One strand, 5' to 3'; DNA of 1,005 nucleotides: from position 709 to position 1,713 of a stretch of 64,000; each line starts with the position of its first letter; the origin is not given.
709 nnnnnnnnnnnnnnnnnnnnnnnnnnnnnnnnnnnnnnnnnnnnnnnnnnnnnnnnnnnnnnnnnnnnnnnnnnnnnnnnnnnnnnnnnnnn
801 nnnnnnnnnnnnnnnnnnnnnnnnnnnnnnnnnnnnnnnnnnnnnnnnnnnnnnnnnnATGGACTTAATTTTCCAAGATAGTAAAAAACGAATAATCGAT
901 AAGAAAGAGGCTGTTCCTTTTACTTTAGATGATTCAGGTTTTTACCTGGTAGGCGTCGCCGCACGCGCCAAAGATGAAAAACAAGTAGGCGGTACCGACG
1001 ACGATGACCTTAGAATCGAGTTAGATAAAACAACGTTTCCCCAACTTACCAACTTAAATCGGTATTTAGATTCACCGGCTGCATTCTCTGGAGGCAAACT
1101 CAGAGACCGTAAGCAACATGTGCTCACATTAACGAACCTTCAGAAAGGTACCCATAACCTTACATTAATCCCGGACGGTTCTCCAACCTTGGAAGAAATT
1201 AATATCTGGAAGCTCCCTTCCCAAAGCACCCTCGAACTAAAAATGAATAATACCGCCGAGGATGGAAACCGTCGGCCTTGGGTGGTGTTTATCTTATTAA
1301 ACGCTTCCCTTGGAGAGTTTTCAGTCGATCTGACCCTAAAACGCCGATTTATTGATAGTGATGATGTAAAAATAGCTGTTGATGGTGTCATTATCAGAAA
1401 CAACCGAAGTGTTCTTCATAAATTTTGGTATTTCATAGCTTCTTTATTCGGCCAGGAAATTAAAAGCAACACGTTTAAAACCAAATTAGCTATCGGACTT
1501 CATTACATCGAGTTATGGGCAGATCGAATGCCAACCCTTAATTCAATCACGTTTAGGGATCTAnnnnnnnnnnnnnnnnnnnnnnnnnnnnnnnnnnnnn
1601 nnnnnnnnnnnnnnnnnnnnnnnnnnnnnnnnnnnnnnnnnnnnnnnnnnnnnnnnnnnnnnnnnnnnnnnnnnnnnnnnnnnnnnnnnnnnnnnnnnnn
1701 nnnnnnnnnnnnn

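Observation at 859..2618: Paralogous two-gene cassettes at both window ends (859-2618 and 56128-58301): a signal-less lysozyme-like protein with a shared N-terminal domain and a divergent C-terminal catalytic domain, followed by a membrane-anchored FG-GAP-like protein. The architecture resembles polymorphic effector-immunity modules.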

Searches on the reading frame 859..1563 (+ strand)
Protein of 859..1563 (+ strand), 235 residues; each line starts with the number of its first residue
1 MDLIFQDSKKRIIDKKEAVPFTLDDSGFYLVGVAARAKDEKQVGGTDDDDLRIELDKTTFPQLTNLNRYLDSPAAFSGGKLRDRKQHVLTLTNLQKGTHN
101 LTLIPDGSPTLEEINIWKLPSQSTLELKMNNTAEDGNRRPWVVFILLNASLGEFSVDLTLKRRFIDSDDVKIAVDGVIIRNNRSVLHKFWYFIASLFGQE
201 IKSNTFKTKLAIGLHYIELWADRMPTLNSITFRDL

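Call 9: find_homologous_proteins(query=window:859-1563:+, max_evalue=0.001)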
Query window:859-1563:+ (235 aa): 150 proteins with E <= 0.001 among 435 candidates; the best 120 are listed.
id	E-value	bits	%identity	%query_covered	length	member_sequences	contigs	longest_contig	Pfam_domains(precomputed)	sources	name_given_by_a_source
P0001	3.2e-151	520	100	100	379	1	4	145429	PF01464.26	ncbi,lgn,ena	ncbi:MAG: lytic transglycosylase domain-containing protein [Patescibacteria group bacterium]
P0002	6.4e-110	385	74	100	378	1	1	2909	PF01464.26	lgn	-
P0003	6.7e-77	277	55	99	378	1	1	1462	PF01464.26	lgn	-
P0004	3.1e-75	271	53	100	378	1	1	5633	PF01464.26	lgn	-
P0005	5.1e-75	270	53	100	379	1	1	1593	PF01464.26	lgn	-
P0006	4.1e-74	267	53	100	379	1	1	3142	PF01464.26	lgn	-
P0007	5.1e-74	267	54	99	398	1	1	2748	PF07486.18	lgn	-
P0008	4.1e-73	264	55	100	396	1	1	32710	PF01464.26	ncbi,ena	-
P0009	4.3e-73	264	54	100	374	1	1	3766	PF01464.26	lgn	-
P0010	1.2e-72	263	53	99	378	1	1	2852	PF01464.26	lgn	-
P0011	3.3e-72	261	54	100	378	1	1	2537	PF01464.26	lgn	-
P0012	2.7e-71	258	53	100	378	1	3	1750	PF01464.26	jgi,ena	-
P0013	6.5e-71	257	52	100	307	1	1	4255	-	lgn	-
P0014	7.6e-71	257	51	100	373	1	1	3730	PF01464.26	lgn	-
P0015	1.5e-70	256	51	100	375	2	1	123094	PF01464.26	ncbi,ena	-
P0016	1.8e-70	256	51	100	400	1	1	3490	PF07486.18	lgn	-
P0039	5.0e-63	231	50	99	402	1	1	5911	PF07486.18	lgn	-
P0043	1.0e-61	227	50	98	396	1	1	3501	PF07486.18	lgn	-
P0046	4.9e-61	225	49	98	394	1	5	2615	PF07486.18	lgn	-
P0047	9.7e-61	224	49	99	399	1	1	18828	PF07486.18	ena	-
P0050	1.9e-60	223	48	99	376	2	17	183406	PF01464.26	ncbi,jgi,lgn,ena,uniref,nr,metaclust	ncbi:MAG: Lytic transglycosylase2C catalytic [Candidatus Amesbacteria bacterium GW2011_GWB1_47_26]|u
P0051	3.5e-60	222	49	99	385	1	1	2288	PF07486.18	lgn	-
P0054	1.2e-59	220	49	99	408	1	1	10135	PF07486.18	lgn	-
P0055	1.8e-59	220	50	99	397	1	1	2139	PF07486.18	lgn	-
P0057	9.8e-59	217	48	98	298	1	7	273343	-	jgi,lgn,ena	jgi:hypothetical protein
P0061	3.4e-58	215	47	98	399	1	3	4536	PF07486.18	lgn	-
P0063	5.6e-58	215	49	99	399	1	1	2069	PF07486.18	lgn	-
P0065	6.6e-57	211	46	99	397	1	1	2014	PF07486.18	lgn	-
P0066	8.6e-57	211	48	99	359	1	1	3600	PF07486.18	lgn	-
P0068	5.0e-56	208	48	99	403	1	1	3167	PF07486.18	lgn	-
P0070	2.7e-55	206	45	99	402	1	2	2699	PF07486.18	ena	-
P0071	3.5e-55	205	47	98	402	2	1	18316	PF07486.18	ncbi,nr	ncbi:cell wall hydrolase [Candidatus Daviesbacteria bacterium]|nr:cell wall hydrolase [Candidatus Da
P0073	3.2e-54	202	47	97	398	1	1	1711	PF07486.18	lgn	-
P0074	3.8e-54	202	44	99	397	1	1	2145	PF07486.18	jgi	-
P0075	1.3e-53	200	45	97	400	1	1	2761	PF07486.18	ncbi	-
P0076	1.6e-53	200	44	99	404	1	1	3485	PF07486.18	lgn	-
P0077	1.6e-53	200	45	98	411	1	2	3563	PF07486.18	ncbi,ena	-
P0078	3.0e-53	199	45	99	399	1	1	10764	PF07486.18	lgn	-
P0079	3.8e-53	199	46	98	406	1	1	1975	PF07486.18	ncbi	-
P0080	2.3e-52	196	43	99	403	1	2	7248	PF07486.18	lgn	-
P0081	3.5e-52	196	43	97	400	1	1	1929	PF07486.18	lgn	-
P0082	7.6e-52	195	43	99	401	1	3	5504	PF07486.18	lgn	-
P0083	9.0e-52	194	45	98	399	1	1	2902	PF07486.18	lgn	-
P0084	1.2e-51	194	43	98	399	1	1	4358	PF07486.18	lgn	-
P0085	2.1e-51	193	45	97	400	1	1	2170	PF07486.18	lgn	-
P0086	8.3e-51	191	41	98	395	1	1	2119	PF07486.18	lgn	-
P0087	4.7e-50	189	42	98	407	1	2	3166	PF07486.18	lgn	-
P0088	6.8e-50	188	42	99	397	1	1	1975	PF07486.18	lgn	-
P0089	5.8e-49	185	41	95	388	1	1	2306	PF07486.18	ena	-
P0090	2.3e-48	183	42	99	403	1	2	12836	PF07486.18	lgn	-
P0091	3.6e-48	183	44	91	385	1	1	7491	PF07486.18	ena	-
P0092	1.1e-47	181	44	98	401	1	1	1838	PF07486.18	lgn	-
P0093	1.1e-47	181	45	97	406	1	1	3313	PF07486.18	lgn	-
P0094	2.6e-47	180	42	99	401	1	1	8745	PF07486.18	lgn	-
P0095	1.5e-46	177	43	98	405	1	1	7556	PF07486.18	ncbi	-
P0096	4.8e-45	172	40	91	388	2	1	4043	PF07486.18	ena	-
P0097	6.9e-45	172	41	90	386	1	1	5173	PF07486.18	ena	-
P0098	7.3e-45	172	42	98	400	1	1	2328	PF07486.18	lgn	-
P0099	1.9e-44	170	42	97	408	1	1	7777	PF07486.18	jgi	-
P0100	1.4e-43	168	43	99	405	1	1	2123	PF07486.18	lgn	-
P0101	2.4e-43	167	44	88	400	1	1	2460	PF07486.18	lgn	-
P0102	3.9e-43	166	42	99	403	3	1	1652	PF07486.18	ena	-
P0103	4.3e-43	166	42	98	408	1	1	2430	PF07486.18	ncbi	-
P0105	6.5e-43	165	40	96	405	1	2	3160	PF07486.18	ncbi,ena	-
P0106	8.7e-43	165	41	99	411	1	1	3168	PF07486.18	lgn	-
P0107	1.1e-42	165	43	99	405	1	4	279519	PF07486.18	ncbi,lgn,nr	ncbi:cell wall hydrolase [Candidatus Daviesbacteria bacterium]|nr:cell wall hydrolase [Candidatus Da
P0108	1.3e-42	164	41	98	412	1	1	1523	PF07486.18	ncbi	-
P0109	4.3e-42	163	43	99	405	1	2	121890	PF07486.18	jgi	jgi:hypothetical protein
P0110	4.6e-42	163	41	99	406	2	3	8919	PF07486.18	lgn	-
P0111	5.0e-42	162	38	98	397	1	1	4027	PF07486.18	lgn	-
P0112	9.0e-42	162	43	98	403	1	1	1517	PF07486.18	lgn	-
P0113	2.9e-41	160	42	99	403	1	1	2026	PF07486.18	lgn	-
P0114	4.3e-41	159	39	98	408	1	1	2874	PF07486.18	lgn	-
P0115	1.6e-40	158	43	98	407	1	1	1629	PF07486.18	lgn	-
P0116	2.0e-40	157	41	99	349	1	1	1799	PF07486.18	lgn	-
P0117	2.9e-40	157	43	87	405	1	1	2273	PF07486.18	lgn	-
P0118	2.9e-40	157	39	99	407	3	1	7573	PF07486.18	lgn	-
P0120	3.7e-40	156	39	99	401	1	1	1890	PF07486.18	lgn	-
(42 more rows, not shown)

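Call 12: find_encoding_contigs(protein=P0001, flank=6000, max_places=4)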
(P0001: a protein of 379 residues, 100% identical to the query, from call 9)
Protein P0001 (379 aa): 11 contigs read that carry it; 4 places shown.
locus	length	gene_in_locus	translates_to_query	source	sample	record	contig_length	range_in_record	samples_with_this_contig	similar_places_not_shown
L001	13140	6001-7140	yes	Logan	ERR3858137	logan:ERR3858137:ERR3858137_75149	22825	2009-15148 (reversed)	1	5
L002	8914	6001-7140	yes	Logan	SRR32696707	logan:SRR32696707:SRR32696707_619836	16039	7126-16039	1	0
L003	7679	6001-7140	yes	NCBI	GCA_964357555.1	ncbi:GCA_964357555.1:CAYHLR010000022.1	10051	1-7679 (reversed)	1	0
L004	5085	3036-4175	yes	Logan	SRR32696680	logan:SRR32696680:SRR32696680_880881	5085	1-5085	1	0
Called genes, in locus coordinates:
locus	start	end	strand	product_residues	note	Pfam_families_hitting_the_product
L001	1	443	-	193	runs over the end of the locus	PF01936:NYN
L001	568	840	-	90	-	PF00216:Bac_DNA_binding, PF18291:HU-HIG (weak), PF18289:HU-CCDC81_euk_2 (weak)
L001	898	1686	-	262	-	PF00149:Metallophos, PF13277:YmdB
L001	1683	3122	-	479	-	PF12072:RNase_Y_N, PF00013:KH_1 (weak), PF01966:HD, PF08668:HDOD (faint)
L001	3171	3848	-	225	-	PF27462:RecX_N, PF21982:RecX_HTH1 (faint), PF02631:RecX_HTH2, PF21981:RecX_HTH3 (weak)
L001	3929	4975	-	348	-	PF00154:RecA_N, PF08423:Rad51, PF06745:ATPase (faint), PF01637:ATPase_2 (weak), PF27531:MT3502_N (faint), PF21096:RecA_C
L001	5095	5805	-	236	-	PF18780:HNH_repeat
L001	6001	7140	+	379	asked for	PF01464:SLT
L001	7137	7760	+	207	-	PF13517:FG-GAP_3 (faint)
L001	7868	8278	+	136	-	PF06185:YecM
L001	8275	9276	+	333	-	-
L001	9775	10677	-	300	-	-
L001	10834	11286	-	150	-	PF00380:Ribosomal_S9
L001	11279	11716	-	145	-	PF00572:Ribosomal_L13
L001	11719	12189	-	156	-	PF01196:Ribosomal_L17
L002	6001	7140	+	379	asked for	PF01464:SLT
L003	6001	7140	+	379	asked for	PF01464:SLT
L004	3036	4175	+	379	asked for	PF01464:SLT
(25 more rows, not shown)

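Call 14: find_encoding_contigs(protein=P0050, flank=5000, max_places=2)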
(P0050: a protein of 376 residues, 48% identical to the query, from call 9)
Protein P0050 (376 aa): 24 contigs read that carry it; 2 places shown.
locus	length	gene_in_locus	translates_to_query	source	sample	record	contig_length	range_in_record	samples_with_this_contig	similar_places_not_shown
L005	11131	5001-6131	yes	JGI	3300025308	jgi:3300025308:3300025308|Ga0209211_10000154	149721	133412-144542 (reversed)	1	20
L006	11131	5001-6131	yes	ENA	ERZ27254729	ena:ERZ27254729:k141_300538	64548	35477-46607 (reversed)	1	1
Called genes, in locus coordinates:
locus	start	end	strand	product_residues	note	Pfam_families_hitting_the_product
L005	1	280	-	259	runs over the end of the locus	PF06691:DUF1189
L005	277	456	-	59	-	-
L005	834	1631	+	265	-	PF05443:ROS_MUCR (weak)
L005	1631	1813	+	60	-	-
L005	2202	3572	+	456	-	PF26549:Tricorn_N (weak)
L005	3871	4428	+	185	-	PF13644:DKNYY (weak)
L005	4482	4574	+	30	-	-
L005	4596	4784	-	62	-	-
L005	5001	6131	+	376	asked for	PF01464:SLT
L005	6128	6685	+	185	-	-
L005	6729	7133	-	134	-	PF01850:PIN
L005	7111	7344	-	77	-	-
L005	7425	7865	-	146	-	PF00380:Ribosomal_S9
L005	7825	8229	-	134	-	PF00572:Ribosomal_L13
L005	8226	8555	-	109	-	PF01196:Ribosomal_L17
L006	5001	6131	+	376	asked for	PF01464:SLT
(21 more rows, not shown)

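Call 15: find_encoding_contigs(protein=P0107, flank=5000, max_places=2)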
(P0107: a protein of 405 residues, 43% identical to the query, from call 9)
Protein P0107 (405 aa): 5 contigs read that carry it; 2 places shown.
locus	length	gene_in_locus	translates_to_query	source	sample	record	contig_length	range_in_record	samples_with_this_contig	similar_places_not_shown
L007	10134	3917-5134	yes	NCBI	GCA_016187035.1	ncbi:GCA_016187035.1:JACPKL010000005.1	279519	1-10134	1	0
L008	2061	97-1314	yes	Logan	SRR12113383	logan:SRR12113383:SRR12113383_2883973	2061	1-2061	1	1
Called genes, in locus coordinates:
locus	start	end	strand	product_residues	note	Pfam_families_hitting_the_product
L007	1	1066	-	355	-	?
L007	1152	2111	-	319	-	-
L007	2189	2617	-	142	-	-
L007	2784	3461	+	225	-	PF04188:Mannosyl_trans2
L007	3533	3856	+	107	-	-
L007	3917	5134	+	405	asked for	PF07486:Hydrolase_2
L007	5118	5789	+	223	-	-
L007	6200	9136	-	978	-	PF00561:Abhydrolase_1 (weak), PF02450:LCAT, PF02089:Palm_thioest (weak), PF05057:DUF676 (weak), PF07819:PGAP1 (weak)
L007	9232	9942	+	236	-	PF00160:Pro_isomerase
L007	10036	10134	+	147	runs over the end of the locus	PF22811:Zn_ribbon_NrdR, PF03477:ATP-cone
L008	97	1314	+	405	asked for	PF07486:Hydrolase_2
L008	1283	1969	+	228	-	-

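Call 16: find_encoding_contigs(protein=P0057, flank=5000, max_places=2)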
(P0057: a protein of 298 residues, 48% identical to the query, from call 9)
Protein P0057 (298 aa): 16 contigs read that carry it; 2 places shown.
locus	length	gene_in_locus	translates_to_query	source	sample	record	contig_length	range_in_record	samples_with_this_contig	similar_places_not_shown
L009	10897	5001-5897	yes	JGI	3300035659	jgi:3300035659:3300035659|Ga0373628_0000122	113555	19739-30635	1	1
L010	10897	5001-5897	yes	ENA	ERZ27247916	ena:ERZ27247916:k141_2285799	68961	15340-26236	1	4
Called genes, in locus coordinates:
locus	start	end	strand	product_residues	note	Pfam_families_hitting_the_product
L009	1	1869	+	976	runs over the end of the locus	PF00133:tRNA-synt_1, PF09334:tRNA-synt_1g (weak), PF08264:Anticodon_1, PF19302:DUF5915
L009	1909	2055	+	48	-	-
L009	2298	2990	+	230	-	PF13489:Methyltransf_23, PF01209:Ubie_methyltran (weak), PF13847:Methyltransf_31, PF08241:Methyltransf_11, PF08242:Methyltransf_12, PF13649:Methyltransf_25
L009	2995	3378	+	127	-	-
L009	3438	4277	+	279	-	PF00565:SNase, PF27542:ArfC (weak)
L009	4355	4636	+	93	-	PF12840:HTH_20 (faint), PF01022:HTH_5, PF13412:HTH_24 (weak)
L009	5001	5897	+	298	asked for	-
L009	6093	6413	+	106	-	PF07486:Hydrolase_2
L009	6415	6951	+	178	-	-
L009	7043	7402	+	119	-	-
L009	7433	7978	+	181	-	-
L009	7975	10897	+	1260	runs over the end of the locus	PF00932:LTD, PF13570:Beta-prop_ACSF4 (weak)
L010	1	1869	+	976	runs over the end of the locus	PF00133:tRNA-synt_1, PF09334:tRNA-synt_1g (weak), PF08264:Anticodon_1, PF19302:DUF5915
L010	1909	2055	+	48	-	-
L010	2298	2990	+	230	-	PF13489:Methyltransf_23, PF01209:Ubie_methyltran (weak), PF13847:Methyltransf_31, PF08241:Methyltransf_11, PF08242:Methyltransf_12, PF13649:Methyltransf_25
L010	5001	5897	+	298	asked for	-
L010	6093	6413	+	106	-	PF07486:Hydrolase_2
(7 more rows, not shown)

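Call 68: search_protein_representatives(alignment_id=A7)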
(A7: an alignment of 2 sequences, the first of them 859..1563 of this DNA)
Query: 2 sequences, 252 profile positions. Proteins with E-value up to 0.001 (for the whole library): 330; up to 1e-10: 236; up to 1e-30: 86. The best 150 are listed.
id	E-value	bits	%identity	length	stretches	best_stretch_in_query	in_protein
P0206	5.5e-91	320.7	-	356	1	1-249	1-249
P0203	4.7e-85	301.3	-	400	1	1-249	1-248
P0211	2.0e-83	295.9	-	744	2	1-249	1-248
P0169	1.5e-82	293.1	-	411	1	1-249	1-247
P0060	9.7e-80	283.9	-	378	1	2-250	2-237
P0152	1.2e-78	280.3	-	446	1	1-248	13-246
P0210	4.8e-76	271.8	-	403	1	13-249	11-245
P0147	5.1e-76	271.7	-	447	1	12-249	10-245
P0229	2.0e-70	253.4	-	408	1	1-249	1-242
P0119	3.3e-69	249.4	-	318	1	1-246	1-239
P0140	2.6e-64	233.3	-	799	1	7-248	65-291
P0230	3.5e-64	232.9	-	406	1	1-247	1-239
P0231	1.1e-62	228.0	-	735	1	3-248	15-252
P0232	3.2e-62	226.5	-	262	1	1-249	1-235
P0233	3.7e-61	223.0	-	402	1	1-248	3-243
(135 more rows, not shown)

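Call 100: search_solved_structures(query=A7, max_evalue=1)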
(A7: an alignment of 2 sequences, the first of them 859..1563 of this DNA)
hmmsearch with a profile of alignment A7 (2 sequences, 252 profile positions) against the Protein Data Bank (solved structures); distinct sequences matched with E-value up to 1: 1.
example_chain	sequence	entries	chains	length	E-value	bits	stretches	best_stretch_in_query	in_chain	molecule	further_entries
1t0a_A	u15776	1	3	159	0.56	12.7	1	70-137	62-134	2C-methyl-D-erythritol 2,4-cyclodiphosphate synthase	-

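Call 108: find_encoding_contigs(protein=P0002, flank=3000, max_places=2)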
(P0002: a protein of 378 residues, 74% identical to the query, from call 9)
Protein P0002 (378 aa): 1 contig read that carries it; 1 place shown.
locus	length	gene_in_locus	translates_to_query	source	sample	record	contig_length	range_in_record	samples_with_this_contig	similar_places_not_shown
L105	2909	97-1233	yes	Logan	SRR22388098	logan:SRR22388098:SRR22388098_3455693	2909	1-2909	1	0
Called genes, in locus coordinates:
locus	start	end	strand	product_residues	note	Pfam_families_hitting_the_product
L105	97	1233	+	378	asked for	PF01464:SLT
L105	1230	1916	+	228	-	-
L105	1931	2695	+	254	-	PF03372:Exo_endo_phos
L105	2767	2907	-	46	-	?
